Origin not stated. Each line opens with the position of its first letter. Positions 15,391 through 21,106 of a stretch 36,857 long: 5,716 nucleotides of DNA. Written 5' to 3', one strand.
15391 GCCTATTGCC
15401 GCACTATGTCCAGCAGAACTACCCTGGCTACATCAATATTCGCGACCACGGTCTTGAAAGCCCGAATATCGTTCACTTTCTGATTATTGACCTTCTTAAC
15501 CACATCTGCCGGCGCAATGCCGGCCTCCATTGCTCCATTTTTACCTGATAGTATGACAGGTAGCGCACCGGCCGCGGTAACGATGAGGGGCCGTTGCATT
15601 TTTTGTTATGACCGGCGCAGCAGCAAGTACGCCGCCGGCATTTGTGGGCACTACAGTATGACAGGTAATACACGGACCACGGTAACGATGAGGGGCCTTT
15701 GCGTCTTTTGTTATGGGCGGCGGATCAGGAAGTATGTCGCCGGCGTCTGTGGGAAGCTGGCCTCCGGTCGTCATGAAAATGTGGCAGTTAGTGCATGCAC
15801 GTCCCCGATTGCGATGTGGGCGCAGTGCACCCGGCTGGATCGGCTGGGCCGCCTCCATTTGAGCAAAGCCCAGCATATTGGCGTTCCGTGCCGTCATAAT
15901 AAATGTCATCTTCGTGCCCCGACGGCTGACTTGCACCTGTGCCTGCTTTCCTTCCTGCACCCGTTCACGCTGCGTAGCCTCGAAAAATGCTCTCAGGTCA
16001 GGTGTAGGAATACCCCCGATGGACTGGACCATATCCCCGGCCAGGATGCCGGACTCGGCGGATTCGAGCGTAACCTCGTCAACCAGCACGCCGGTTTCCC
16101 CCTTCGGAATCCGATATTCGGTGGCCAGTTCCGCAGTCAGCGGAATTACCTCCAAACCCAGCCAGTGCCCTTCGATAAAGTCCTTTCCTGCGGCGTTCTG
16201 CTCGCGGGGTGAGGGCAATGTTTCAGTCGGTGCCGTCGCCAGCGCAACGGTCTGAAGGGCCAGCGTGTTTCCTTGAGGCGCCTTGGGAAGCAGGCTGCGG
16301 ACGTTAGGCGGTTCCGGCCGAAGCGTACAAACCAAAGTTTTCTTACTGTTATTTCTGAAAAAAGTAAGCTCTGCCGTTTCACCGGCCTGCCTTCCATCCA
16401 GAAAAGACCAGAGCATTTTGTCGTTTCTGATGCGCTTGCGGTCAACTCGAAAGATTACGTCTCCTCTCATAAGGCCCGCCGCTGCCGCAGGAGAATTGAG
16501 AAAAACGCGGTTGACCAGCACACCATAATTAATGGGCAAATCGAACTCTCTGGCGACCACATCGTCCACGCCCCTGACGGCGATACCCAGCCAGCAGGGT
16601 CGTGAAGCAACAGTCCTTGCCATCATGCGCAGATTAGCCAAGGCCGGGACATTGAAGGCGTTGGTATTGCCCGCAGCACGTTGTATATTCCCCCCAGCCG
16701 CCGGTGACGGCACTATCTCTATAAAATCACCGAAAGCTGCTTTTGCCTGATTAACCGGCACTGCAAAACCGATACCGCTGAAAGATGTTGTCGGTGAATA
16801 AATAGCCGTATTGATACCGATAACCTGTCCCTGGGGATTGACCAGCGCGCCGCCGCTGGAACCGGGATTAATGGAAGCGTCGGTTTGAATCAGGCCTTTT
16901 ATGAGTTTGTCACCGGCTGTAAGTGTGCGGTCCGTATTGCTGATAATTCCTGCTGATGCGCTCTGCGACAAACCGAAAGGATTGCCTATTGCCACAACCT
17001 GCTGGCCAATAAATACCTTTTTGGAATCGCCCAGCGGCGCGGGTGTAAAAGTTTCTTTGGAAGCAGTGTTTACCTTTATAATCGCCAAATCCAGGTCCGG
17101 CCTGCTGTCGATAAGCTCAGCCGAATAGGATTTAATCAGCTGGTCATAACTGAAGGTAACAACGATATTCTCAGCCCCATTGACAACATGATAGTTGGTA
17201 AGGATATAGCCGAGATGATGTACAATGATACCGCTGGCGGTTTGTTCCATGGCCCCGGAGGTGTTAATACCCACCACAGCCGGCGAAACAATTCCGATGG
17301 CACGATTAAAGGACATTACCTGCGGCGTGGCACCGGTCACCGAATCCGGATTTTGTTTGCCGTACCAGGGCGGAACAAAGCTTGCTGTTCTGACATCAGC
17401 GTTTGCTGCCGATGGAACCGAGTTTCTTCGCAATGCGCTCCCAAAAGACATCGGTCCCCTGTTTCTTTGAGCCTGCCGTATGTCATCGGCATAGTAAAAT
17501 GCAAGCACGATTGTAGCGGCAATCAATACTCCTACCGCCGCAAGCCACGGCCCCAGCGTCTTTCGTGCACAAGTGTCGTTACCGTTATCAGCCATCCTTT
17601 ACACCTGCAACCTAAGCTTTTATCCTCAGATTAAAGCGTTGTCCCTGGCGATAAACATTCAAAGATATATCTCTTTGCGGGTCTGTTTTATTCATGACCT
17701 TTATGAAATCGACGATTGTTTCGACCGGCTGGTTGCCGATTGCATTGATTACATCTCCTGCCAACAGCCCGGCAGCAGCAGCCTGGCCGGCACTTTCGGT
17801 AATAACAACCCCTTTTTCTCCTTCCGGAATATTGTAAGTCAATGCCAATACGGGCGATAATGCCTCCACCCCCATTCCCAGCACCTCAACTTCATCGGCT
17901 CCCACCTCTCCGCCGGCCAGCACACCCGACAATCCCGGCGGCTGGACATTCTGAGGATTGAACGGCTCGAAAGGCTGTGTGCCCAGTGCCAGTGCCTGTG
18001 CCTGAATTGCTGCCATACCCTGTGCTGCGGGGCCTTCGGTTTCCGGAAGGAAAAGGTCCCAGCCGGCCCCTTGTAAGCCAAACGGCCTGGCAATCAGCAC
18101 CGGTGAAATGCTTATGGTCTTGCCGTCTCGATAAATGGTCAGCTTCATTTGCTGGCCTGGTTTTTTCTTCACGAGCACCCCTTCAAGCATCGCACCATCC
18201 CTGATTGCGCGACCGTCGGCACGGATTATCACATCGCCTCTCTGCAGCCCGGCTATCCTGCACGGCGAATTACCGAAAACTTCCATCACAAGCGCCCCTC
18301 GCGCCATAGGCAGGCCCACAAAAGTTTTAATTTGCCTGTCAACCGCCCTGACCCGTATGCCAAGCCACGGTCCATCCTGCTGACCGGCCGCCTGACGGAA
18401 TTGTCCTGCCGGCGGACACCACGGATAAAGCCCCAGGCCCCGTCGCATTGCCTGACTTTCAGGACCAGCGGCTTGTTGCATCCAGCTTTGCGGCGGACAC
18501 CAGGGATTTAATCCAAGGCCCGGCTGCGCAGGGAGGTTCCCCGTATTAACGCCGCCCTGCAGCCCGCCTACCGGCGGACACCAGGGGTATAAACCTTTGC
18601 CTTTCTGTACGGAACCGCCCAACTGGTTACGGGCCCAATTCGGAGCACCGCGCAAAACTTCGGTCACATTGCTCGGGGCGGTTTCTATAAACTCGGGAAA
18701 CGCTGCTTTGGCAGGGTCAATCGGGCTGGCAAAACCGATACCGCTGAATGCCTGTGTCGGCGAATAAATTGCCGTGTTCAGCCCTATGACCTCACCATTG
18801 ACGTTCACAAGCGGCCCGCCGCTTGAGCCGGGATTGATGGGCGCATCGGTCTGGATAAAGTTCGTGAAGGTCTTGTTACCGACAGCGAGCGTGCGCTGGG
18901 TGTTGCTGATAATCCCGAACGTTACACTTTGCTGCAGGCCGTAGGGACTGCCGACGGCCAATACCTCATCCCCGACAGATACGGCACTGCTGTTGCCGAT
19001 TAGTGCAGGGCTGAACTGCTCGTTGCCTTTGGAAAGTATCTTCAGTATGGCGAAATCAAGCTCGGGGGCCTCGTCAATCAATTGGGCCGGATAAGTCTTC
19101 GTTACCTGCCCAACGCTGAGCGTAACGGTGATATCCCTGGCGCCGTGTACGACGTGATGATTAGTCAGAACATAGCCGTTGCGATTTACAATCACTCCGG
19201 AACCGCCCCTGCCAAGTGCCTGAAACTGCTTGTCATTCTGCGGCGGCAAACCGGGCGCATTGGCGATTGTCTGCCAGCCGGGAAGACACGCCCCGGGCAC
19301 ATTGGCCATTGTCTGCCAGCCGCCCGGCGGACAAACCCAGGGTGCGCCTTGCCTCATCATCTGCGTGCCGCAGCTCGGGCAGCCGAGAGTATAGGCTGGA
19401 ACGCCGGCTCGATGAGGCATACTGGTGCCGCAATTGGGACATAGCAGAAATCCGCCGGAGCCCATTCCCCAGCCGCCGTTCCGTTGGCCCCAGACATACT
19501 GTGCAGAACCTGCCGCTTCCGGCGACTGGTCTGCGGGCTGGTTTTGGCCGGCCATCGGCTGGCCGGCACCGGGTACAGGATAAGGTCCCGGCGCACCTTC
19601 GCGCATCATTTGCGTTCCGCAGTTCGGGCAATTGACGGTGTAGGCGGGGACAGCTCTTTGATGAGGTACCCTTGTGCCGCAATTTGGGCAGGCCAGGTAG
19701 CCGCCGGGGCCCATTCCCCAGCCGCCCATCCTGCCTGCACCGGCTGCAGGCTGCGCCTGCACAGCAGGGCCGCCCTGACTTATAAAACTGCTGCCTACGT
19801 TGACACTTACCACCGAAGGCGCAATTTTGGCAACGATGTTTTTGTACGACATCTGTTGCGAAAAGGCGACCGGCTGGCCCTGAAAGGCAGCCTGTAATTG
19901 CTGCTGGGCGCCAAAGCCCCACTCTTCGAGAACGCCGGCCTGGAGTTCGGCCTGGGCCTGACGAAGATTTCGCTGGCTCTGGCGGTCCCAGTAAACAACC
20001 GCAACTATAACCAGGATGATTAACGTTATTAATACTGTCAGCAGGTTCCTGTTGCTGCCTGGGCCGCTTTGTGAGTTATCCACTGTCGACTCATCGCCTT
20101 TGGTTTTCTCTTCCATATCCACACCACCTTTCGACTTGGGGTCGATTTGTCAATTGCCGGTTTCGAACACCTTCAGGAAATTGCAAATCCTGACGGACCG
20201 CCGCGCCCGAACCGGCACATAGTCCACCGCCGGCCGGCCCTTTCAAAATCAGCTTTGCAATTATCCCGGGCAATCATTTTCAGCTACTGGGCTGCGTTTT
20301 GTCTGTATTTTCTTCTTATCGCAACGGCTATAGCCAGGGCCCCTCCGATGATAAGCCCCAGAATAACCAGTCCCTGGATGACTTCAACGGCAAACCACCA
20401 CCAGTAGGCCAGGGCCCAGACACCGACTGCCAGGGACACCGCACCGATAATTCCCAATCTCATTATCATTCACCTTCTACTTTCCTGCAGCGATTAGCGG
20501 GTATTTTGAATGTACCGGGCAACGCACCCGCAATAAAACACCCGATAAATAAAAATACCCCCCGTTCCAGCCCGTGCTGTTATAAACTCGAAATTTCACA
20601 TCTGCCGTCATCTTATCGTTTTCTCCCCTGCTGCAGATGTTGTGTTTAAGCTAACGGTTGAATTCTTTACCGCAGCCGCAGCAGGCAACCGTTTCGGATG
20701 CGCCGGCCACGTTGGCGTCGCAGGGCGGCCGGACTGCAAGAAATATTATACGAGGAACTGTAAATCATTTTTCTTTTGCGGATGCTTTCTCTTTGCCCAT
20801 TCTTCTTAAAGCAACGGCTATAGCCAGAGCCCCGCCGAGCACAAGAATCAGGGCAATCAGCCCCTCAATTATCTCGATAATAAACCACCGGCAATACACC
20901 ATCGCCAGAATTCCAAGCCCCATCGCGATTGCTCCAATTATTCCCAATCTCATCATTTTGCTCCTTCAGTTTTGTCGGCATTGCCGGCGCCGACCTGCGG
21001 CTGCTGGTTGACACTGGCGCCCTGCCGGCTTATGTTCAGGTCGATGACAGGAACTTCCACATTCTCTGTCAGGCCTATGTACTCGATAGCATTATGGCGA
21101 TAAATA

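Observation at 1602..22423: Compact, divergent magnetosome gene cluster encoded as one co-directional block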

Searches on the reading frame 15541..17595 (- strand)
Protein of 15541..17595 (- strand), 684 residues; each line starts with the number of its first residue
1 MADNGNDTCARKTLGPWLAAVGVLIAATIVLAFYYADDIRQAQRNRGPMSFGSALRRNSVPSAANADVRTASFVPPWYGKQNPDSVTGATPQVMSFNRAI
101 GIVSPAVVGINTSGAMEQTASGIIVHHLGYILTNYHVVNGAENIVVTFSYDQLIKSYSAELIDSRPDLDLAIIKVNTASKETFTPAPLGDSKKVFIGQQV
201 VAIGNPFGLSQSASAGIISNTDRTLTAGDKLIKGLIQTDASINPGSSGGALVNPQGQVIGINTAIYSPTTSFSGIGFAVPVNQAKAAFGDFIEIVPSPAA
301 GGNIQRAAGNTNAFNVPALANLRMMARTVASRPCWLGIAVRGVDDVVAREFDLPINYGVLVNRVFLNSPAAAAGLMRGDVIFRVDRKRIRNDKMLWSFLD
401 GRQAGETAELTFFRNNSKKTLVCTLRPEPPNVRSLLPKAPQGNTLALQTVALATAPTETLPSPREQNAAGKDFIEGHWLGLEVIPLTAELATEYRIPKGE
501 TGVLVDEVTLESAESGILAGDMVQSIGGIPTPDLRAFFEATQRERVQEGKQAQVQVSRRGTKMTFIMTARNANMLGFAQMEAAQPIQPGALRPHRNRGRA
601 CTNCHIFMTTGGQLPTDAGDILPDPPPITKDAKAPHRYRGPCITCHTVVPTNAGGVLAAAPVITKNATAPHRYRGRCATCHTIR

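Call 4: search_protein_families(library=pfam, proteins=[window:15541-17595:-], max_evalue=0.01)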
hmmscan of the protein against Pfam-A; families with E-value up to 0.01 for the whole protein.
window:15541-17595:- (684 aa): 8 families
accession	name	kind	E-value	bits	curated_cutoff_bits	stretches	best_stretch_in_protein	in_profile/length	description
PF13365.12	Trypsin_2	-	6.1e-31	108.5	27.6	1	120-261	1-144/144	Trypsin-like peptidase domain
PF18509.6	MCR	-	1.8e-19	69.4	30.4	3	626-651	1-29/30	Magnetochrome domain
PF00089.32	Trypsin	-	4.1e-19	69.7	20.6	1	104-285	12-217/220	Trypsin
PF13180.12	PDZ_2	-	7.5e-17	61.8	27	2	336-421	3-76/80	PDZ domain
PF00595.29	PDZ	-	3.5e-08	34.2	23.2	1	332-391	8-59/81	PDZ domain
PF17820.7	PDZ_6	-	2.8e-06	27.4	27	1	365-391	6-32/54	PDZ domain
PF12812.13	PDZ_1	-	4.6e-05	23.8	28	1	478-542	10-73/78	PDZ-like domain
PF14522.11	Cytochrome_C7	-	0.0022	18.2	24.8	1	594-682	8-67/67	Cytochrome c7 and related cytochrome c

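Call 7: search_protein_families(library=ncbifam, proteins=[window:15541-17595:-], max_evalue=0.01)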
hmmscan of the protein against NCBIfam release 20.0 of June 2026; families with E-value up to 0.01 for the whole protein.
window:15541-17595:- (684 aa): 20 families
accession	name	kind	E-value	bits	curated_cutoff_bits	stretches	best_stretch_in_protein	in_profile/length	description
TIGR02037.1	degP_htrA_DO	subfamily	1.7e-86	290.9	416.2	3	116-292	58-228/434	Do family serine endopeptidase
NF040960.1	MamE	equivalog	3.1e-71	240.8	800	3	112-303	116-305/659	magnetosome formation protease MamE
NF040965.1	MamP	equivalog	5.2e-67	226.5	300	3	457-648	95-288/290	magnetosome magnetite formation protein MamP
NF047968.1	SerProtHtrA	equivalog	9.3e-61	206.2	470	2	115-293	84-258/357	serine protease HtrA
NF041521.1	HhoA_HhoB_HtrA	equivalog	9.2e-59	199.4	450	3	117-287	56-219/335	HhoA/HhoB/HtrA family serine endopeptidase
TIGR02038.1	protease_degS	equivalog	1.7e-49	168.8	422.95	2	89-289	40-244/351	outer membrane-stress sensor serine endopeptidase DegS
NF007526.1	PRK10139.1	equivalog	5.8e-49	167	756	2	114-288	87-256/456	serine endoprotease DegQ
NF008147.1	PRK10898.1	equivalog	1.1e-45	156.3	408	2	91-286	42-242/352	outer membrane-stress sensor serine endopeptidase DegS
NF050055.1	SerProtHtrAMycob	equivalog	2.1e-42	145.7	800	1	98-290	206-405/502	serine protease HtrA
NF008189.1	PRK10942.1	equivalog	3.1e-42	144.7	720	2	119-292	114-282/477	serine endoprotease DegP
NF040961.1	MamO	equivalog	3.6e-35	121.4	800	1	96-323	75-299/648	magnetosome protein MamO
NF053637.1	SerProtHtrAspr2045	equivalog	5.8e-34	117.7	650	1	121-425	106-386/394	serine protease HtrA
NF033740.0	MarP_fam_protase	equivalog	9.3e-17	61.1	250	1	99-288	189-374/390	MarP family serine protease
NF041199.1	trx7_PDZ_seleno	equivalog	5.7e-09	35.4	300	1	361-421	207-386/390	Trx7/PDZ domain-containing (seleno)protein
NF040992.1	MamT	equivalog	6.2e-08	33.2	200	2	582-649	70-146/153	magnetosome protein MamT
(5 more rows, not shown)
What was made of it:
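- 15541..17595 (-): mamE-2/mamP fusion (684 aa). Domains: TM, active HtrA protease, PDZ, then a MamP-like PDZ plus three magnetochromes (module about 15544-16278; magnetochrome units 15544-15819). MamE scores 241 bits and MamP NF040965 226 bits over residues 457-648 (calls 4, 7).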

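Call 83: search_solved_structures(query=window:15541-17595:-, max_evalue=0.001)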
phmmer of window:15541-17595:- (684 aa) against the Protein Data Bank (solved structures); distinct sequences matched with E-value up to 0.001: 109 (the best 60 are shown).
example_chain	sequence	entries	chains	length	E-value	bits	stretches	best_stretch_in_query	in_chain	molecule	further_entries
22kg_A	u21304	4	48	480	9.1e-44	153.3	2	117-284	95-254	Probable periplasmic serine endoprotease DegP-like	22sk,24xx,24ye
7co2_A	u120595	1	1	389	6.3e-41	143.9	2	60-291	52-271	AlgW protein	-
3qo6_A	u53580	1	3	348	1.5e-40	142.7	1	117-284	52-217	Protease Do-like 1, chloroplastic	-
7co7_D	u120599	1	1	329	6.8e-40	140.5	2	119-292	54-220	AlgW protein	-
7xs0_A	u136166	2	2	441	6.8e-40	140.5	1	119-288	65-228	Periplasmic serine endoprotease DegP-like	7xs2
7co5_H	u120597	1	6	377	7.6e-40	140.4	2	119-291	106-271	AlgW protein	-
5y2d_A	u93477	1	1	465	8.8e-40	140.2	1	119-288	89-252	Periplasmic serine endoprotease DegP-like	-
7co3_A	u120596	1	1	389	8.9e-40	140.2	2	119-290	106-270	AlgW protein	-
4a8a_A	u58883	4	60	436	1.6e-39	139.3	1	117-291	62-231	PERIPLASMIC PH-DEPENDENT SERINE ENDOPROTEASE DEGQ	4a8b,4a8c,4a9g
1l1j_A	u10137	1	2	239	1.9e-39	139.1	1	119-286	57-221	heat shock protease HtrA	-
8kic_D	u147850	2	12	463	2.3e-39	138.8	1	117-291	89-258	peptidase Do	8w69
4ynn_A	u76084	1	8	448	5.1e-39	137.6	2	116-289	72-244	Protease DO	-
4yo1_A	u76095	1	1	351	5.3e-39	137.6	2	116-289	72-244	DegQ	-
8k2y_A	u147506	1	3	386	2.4e-38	135.4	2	117-284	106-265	serine endoprotease DegP-like protein MucD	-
3pv2_A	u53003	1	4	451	9.9e-38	133.4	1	116-288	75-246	DegQ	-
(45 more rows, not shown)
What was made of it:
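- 15541..17595 (-): Residues 440-650 match MamP structure 4JJ0 at E 4e-36 (call 83).
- On Magnetosome gene cluster (core mam set): Residues 440-650 match MamP 4JJ0 (call 83).
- The MamP crystal-structure sequence matches residues 440-650 of MamE-2 (call 83).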

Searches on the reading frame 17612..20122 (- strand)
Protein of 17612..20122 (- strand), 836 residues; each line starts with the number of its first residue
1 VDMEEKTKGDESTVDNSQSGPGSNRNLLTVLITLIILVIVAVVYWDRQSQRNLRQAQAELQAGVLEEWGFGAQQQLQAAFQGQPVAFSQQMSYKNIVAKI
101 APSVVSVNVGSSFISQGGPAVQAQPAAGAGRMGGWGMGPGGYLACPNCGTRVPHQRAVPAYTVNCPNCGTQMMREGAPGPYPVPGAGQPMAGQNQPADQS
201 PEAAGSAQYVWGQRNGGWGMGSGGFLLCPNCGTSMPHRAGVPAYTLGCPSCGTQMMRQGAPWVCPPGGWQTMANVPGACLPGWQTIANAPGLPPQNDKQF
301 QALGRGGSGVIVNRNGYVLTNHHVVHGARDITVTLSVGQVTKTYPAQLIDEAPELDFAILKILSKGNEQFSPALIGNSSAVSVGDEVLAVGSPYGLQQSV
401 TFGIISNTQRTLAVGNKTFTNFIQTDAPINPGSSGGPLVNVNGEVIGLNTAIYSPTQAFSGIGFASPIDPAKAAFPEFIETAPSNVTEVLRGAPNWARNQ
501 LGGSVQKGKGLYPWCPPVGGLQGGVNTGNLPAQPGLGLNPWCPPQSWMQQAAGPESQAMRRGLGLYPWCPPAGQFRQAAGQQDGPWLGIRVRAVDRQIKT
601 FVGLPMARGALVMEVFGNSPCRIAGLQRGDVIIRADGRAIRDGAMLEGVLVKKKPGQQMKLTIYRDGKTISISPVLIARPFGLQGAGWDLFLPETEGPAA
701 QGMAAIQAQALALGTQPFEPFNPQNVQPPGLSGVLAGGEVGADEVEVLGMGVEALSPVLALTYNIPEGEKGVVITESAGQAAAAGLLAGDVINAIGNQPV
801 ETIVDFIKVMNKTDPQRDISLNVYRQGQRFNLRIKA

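Call 4: search_protein_families(library=pfam, proteins=[window:17612-20122:-], max_evalue=0.01)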
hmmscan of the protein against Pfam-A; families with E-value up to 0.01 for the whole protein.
window:17612-20122:- (836 aa): 14 families
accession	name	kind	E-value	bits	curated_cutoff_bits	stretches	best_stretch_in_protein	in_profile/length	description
PF13365.12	Trypsin_2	-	1e-33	117.5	27.6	1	307-448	1-144/144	Trypsin-like peptidase domain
PF13180.12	PDZ_2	-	8.8e-27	93.7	27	2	586-672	2-76/80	PDZ domain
PF00089.32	Trypsin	-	2.7e-18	67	20.6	1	308-470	28-215/220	Trypsin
PF00595.29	PDZ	-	6.8e-11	42.8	23.2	2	586-663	11-80/81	PDZ domain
PF17820.7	PDZ_6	-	3.5e-09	36.7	27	2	781-823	11-52/54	PDZ domain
PF12812.13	PDZ_1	-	1.7e-07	31.6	28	1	745-812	8-74/78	PDZ-like domain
PF12773.13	DZR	-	6.3e-05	23.5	27.3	0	143-172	13-34/45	Double zinc ribbon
PF13248.11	Zn_ribbon_3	-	6.4e-05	22.7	27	0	162-173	2-12/26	zinc-ribbon domain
PF10459.15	Peptidase_S46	-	9.5e-05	21.7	22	0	303-327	45-69/698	Peptidase S46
PF18551.6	TackOD1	-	0.00045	20.3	32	0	142-176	104-138/188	Thaumarchaeal output domain 1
PF24042.1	DUF7351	-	0.0013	18.9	31.2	0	144-178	3-37/177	Domain of unknown function (DUF7351)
PF07282.18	Cas12f1-like_TNB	-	0.0021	18.6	26.3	0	145-174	31-52/60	Cas12f1-like, TNB domain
PF14685.13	PDZ_Tricorn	-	0.0029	18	25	0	619-667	31-80/88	Tricorn protease PDZ domain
PF17032.10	Zn_ribbon_15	-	0.0055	17.9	28.9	0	142-173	37-63/73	zinc-ribbon family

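Call 7: search_protein_families(library=ncbifam, proteins=[window:17612-20122:-], max_evalue=0.01)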
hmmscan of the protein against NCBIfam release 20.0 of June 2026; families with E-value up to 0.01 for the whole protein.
window:17612-20122:- (836 aa): 23 families
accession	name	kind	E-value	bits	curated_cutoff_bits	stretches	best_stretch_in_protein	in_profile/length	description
TIGR02037.1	degP_htrA_DO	subfamily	3.5e-93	312.9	416.2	3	296-481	51-230/434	Do family serine endopeptidase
NF040960.1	MamE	equivalog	3.5e-76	257.2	800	3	278-484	95-299/659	magnetosome formation protease MamE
NF041521.1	HhoA_HhoB_HtrA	equivalog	9.9e-65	219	450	3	303-479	56-224/335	HhoA/HhoB/HtrA family serine endopeptidase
NF047968.1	SerProtHtrA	equivalog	4.8e-64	217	470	3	306-482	88-260/357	serine protease HtrA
TIGR02038.1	protease_degS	equivalog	4.7e-57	193.7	422.95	3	297-476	73-244/351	outer membrane-stress sensor serine endopeptidase DegS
NF007526.1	PRK10139.1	equivalog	9e-56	189.4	756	3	296-477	82-258/456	serine endoprotease DegQ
NF008189.1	PRK10942.1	equivalog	5.9e-50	170.1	720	2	296-473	107-276/477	serine endoprotease DegP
NF008147.1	PRK10898.1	equivalog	3.7e-47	161.2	408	3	303-472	76-241/352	outer membrane-stress sensor serine endopeptidase DegS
NF050055.1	SerProtHtrAMycob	equivalog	1.1e-44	153.2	800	2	303-479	225-407/502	serine protease HtrA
NF053637.1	SerProtHtrAspr2045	equivalog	1.2e-37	129.8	650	2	298-469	96-273/394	serine protease HtrA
NF040961.1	MamO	equivalog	8.6e-29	100.3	800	1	304-484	97-273/648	magnetosome protein MamO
NF040965.1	MamP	equivalog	2e-21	76.9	300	2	742-829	108-195/290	magnetosome magnetite formation protein MamP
NF041199.1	trx7_PDZ_seleno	equivalog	2.7e-15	56.2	300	2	771-834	206-270/390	Trx7/PDZ domain-containing (seleno)protein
NF033740.0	MarP_fam_protase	equivalog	1.4e-14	54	250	1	307-448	213-350/390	MarP family serine protease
TIGR00054.1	TIGR00054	equivalog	1.3e-13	50.6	147.55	2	611-674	205-267/421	RIP metalloprotease RseP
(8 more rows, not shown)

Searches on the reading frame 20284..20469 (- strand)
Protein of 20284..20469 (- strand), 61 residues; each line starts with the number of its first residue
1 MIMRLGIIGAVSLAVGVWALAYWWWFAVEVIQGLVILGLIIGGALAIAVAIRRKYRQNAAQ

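Call 4: search_protein_families(library=pfam, proteins=[window:20284-20469:-], max_evalue=0.01)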
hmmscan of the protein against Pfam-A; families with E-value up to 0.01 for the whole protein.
window:20284-20469:- (61 aa): 1 family
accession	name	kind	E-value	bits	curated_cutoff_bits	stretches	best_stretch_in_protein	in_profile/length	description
PF18169.6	SLATT_6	-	0.0077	16.3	27.1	1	6-58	36-87/176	SMODS and SLOG-associating 2TM effector domain 6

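Call 7: search_protein_families(library=ncbifam, proteins=[window:20284-20469:-], max_evalue=0.01)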
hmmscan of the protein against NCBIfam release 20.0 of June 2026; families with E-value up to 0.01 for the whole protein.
window:20284-20469:- (61 aa): 1 family
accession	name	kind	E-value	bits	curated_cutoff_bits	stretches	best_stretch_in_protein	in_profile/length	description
NF040963.1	MamI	equivalog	1.6e-08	34.2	80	1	7-53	5-53/69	magnetosome protein MamI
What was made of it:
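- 20284..20469 (-): mamI copy 2 (61 aa). NF040963 MamI scores 34 bits (call 7).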

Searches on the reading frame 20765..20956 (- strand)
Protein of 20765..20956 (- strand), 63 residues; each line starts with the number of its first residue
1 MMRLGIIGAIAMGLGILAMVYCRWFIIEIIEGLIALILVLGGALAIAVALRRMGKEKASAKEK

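Call 4: search_protein_families(library=pfam, proteins=[window:20765-20956:-], max_evalue=0.01)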
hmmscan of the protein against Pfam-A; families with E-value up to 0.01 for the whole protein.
window:20765-20956:- (63 aa): 1 family
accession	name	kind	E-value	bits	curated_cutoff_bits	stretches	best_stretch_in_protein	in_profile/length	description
PF09925.14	DUF2157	-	0.00086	19.5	32.4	1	4-55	38-90/146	Predicted membrane protein (DUF2157)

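Call 7: search_protein_families(library=ncbifam, proteins=[window:20765-20956:-], max_evalue=0.01)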
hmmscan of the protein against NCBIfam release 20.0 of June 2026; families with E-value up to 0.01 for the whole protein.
window:20765-20956:- (63 aa): 1 family
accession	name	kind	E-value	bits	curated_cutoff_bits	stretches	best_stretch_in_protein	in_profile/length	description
NF040963.1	MamI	equivalog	1e-06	28.5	80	1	6-60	5-59/69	magnetosome protein MamI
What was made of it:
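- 20765..20956 (-): mamI copy 1 (63 aa, two TM helices); start overlaps the mamQ stop (ATGA). The only NCBIfam hit is MamI NF040963 at 28.5 bits (call 7).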
